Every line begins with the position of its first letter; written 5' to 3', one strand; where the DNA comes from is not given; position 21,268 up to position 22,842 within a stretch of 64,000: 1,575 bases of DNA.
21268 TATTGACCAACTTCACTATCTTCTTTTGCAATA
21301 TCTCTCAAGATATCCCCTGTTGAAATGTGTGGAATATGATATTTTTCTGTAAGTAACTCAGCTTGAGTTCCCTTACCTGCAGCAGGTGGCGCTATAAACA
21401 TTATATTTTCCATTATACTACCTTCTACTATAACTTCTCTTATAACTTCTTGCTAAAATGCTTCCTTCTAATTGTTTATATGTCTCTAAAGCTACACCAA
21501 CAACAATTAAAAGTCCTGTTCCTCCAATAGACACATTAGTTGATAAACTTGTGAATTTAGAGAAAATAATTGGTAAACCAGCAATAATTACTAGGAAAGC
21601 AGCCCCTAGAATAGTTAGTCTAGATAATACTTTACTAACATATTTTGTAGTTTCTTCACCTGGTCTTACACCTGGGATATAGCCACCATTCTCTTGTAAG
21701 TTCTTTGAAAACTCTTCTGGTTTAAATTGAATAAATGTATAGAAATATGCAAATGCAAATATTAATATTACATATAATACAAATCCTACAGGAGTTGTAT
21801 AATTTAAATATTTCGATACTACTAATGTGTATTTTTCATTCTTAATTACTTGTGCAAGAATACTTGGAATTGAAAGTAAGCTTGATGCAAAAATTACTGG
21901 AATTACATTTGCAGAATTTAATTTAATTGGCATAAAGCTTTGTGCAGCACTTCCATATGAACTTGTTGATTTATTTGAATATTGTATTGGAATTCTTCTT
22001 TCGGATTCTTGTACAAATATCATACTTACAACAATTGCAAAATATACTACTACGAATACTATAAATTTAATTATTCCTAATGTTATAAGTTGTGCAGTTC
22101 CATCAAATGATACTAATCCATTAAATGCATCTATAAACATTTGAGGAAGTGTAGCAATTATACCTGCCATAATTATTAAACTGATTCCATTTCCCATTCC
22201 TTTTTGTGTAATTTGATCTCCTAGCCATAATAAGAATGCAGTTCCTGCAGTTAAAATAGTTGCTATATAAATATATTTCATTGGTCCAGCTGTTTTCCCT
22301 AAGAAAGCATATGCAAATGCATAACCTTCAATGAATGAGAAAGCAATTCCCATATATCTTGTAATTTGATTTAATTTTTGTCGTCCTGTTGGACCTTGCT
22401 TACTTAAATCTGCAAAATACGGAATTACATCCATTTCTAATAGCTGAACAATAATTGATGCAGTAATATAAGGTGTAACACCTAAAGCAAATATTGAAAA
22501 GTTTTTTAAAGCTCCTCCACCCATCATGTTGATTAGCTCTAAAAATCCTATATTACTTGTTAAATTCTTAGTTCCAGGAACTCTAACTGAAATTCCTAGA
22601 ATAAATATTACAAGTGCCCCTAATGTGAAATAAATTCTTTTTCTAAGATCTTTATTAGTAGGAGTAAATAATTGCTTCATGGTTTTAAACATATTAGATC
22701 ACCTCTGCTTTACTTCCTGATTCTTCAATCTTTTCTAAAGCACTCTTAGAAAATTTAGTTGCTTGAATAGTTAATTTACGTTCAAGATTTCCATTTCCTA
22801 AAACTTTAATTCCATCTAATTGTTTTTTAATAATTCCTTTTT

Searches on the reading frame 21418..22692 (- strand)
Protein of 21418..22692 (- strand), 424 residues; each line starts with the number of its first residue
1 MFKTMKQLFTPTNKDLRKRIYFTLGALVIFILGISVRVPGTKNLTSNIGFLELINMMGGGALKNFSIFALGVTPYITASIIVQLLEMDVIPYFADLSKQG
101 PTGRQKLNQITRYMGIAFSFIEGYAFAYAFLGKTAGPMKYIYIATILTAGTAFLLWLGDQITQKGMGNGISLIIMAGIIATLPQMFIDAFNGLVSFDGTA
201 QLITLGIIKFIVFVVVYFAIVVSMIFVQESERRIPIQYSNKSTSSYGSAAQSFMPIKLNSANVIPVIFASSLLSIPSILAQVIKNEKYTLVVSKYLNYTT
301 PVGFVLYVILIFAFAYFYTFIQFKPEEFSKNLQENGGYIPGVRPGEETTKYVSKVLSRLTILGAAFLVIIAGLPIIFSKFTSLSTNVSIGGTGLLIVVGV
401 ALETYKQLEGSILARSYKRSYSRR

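Call 65: search_protein_families(library=pfam, proteins=[window:21418-22692:-], max_evalue=0.00001)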
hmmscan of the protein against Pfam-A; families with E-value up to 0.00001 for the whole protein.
window:21418-22692:- (424 aa): 1 family
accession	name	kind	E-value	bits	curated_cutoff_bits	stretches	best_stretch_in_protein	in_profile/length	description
PF00344.25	SecY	-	1e-103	347.4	32.2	1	66-405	1-306/306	SecY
